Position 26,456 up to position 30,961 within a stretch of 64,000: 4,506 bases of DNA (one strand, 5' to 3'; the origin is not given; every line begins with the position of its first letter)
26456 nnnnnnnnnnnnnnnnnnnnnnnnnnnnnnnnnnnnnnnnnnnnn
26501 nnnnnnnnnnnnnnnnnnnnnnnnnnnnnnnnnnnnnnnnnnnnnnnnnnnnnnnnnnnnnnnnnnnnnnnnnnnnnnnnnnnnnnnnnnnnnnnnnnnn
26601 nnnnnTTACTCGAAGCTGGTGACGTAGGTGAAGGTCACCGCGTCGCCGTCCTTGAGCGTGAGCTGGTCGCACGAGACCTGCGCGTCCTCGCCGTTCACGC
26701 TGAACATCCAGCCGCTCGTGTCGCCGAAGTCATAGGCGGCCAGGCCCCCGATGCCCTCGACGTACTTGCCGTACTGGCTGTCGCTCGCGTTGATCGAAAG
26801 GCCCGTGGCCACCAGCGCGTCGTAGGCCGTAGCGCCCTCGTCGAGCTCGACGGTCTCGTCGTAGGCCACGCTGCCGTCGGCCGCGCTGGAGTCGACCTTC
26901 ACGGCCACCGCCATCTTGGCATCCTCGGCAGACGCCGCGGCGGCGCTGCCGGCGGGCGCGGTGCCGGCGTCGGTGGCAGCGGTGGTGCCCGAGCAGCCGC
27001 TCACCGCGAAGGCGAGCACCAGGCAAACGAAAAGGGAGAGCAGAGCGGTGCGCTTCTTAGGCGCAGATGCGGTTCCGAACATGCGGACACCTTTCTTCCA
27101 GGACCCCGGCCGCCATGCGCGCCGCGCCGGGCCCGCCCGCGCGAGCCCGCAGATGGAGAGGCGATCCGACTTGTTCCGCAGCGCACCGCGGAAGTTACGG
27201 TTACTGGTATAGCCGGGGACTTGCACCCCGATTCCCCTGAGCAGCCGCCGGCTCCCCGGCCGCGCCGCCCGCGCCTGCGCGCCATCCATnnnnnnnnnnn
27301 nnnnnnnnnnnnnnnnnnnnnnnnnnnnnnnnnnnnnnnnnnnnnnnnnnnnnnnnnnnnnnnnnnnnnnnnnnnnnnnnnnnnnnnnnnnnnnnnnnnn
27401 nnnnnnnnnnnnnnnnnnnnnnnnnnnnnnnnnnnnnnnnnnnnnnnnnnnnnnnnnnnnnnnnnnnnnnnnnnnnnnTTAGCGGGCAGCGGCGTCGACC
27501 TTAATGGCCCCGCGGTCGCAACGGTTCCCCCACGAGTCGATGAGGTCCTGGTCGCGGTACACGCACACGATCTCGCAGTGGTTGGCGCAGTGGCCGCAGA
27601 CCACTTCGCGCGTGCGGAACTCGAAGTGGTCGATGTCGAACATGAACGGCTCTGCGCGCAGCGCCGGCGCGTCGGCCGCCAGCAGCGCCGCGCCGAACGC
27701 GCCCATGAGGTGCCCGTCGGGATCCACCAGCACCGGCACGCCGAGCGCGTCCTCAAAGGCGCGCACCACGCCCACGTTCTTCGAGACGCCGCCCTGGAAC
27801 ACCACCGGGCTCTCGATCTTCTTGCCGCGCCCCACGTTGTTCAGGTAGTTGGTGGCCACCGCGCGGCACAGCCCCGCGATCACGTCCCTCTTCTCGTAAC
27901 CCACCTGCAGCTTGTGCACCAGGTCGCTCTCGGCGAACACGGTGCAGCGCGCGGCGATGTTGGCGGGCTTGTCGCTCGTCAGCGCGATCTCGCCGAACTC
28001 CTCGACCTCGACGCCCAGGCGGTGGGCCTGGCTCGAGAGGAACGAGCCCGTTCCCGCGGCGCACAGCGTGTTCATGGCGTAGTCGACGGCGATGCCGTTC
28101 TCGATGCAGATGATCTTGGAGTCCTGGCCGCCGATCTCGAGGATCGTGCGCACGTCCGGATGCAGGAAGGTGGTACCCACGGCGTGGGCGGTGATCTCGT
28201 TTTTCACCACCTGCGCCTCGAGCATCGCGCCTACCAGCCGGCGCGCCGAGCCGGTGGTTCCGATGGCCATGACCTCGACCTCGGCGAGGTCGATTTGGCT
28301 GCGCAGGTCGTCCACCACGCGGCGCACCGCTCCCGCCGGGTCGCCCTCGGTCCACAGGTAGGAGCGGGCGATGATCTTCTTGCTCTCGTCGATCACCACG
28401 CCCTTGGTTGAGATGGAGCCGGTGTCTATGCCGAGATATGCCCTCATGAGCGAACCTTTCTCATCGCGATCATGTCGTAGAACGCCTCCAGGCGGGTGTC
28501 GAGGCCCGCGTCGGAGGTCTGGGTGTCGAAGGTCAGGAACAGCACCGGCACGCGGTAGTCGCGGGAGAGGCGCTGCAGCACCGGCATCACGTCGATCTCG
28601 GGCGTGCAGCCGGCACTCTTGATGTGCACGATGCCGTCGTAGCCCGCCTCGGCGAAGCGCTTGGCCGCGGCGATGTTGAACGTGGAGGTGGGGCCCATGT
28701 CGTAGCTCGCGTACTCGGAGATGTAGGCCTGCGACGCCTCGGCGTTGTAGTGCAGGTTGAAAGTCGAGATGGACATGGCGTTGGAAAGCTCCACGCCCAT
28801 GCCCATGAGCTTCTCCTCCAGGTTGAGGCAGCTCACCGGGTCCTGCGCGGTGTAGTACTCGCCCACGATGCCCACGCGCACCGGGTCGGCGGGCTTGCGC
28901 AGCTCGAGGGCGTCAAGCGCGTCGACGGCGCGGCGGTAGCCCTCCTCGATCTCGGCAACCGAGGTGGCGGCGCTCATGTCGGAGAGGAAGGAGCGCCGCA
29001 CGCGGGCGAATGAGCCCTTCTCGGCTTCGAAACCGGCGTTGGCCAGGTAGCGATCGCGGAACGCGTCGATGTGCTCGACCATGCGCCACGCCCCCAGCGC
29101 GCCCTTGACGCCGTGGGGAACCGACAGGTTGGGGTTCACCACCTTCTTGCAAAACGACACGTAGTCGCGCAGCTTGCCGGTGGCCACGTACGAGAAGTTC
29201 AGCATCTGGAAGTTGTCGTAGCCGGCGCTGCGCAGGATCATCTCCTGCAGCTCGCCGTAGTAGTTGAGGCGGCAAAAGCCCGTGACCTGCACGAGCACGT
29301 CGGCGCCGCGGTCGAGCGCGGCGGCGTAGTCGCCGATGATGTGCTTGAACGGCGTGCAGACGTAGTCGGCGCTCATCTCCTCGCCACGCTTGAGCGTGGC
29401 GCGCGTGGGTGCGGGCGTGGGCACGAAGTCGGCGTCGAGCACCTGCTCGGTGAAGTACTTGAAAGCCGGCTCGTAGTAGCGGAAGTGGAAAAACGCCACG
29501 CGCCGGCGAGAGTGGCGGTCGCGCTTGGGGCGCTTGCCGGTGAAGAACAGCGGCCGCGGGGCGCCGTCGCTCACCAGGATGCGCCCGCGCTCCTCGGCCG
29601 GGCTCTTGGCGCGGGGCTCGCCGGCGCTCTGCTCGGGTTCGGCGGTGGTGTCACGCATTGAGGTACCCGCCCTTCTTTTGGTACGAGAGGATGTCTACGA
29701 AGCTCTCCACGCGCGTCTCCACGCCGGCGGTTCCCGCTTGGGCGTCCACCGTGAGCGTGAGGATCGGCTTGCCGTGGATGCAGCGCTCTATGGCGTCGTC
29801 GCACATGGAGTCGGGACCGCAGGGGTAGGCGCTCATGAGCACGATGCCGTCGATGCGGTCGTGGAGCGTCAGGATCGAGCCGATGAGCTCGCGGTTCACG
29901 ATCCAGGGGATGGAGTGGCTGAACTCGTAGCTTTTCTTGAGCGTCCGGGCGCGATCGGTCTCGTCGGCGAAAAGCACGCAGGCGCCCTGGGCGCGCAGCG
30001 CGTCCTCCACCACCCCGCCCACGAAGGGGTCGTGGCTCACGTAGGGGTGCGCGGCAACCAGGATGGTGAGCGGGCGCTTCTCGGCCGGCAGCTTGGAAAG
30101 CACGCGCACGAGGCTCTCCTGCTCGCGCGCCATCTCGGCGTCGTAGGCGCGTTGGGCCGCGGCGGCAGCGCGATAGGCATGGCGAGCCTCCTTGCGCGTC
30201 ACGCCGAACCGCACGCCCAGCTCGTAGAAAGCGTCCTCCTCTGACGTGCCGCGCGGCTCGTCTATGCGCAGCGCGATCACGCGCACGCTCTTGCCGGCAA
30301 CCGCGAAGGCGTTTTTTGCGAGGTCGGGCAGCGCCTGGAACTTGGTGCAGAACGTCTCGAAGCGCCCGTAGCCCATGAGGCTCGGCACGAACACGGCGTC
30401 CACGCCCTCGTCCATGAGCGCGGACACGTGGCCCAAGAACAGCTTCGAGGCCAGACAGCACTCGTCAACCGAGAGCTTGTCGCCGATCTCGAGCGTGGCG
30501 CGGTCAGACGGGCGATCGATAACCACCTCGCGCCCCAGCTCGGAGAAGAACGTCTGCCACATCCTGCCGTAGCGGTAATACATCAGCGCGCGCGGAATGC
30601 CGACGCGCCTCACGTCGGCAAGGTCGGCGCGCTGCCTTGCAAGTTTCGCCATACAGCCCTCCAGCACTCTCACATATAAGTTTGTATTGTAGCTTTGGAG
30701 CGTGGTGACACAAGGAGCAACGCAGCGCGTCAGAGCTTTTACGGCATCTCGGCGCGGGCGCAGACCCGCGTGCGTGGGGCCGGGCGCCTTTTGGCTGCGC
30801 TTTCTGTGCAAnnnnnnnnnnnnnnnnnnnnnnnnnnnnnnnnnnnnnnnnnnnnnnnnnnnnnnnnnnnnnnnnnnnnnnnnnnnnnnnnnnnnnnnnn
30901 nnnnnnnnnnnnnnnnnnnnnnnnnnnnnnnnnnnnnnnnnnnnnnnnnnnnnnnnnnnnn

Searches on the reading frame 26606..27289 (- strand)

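Call 57: search_protein_families(library=pfam, proteins=[window:26606-27289:-], max_evalue=0.00001)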
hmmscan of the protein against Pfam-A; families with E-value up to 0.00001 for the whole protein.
window:26606-27289:- (227 aa): 1 family
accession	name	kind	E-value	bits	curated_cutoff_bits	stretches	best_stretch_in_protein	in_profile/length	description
PF14478.12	DUF4430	-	6.5e-15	55.8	23.8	1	152-223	1-71/72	Domain of unknown function (DUF4430)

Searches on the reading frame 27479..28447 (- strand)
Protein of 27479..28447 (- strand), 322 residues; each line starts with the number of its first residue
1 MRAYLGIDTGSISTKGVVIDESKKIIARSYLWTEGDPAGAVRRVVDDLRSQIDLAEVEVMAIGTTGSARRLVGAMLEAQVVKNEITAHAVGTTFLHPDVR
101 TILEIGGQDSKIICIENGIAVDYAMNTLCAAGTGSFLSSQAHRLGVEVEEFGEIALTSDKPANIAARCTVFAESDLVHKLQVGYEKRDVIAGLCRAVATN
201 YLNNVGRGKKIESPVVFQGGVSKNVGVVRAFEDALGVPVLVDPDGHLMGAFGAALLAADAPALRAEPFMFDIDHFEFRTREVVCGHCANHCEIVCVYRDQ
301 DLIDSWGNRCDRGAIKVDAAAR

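Call 57: search_protein_families(library=pfam, proteins=[window:27479-28447:-], max_evalue=0.00001)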
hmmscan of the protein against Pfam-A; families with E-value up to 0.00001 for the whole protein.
window:27479-28447:- (322 aa): 1 family
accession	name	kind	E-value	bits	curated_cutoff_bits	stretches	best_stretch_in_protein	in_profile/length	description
PF01869.26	BcrAD_BadFG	-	8.5e-54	183.3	31.5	1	5-257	1-271/271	BadF/BadG/BcrA/BcrD ATPase family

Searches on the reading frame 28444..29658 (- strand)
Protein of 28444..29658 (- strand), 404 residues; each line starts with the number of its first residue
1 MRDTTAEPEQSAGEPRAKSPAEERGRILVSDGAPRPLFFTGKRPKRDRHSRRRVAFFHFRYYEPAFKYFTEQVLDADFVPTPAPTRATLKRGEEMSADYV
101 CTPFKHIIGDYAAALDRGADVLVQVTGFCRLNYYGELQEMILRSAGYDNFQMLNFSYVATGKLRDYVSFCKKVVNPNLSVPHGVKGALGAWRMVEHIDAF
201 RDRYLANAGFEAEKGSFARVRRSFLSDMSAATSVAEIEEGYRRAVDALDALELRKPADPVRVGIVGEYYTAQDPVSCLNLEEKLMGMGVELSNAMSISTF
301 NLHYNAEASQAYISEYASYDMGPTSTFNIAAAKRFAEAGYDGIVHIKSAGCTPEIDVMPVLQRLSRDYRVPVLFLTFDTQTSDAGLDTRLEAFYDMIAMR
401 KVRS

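Call 57: search_protein_families(library=pfam, proteins=[window:28444-29658:-], max_evalue=0.00001)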
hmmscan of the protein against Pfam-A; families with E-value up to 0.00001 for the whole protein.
window:28444-29658:- (404 aa): 1 family
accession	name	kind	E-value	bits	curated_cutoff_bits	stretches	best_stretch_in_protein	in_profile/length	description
PF06050.19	HGD-D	-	1.2e-06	28.8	28.4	1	285-397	221-342/342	2-hydroxyglutaryl-CoA dehydratase, D-component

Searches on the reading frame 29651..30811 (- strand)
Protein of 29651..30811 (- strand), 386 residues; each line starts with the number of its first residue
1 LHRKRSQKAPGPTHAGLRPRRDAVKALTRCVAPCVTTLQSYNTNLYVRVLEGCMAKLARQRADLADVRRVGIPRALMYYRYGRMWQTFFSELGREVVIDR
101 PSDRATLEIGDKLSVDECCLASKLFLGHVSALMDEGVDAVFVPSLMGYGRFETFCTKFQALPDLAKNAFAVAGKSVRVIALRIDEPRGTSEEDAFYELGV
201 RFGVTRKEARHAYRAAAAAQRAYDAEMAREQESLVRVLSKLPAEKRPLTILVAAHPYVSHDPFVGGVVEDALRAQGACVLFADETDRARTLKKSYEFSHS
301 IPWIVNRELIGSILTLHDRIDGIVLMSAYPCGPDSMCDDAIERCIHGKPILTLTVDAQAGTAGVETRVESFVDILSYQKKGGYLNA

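Call 57: search_protein_families(library=pfam, proteins=[window:29651-30811:-], max_evalue=0.00001)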
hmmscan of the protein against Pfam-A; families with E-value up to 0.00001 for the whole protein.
window:29651-30811:- (386 aa): 1 family
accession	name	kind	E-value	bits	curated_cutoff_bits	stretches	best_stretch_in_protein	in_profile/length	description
PF09989.15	DUF2229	-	1.5e-44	152.7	29.4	1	69-283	1-216/218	CoA enzyme activase uncharacterised domain (DUF2229)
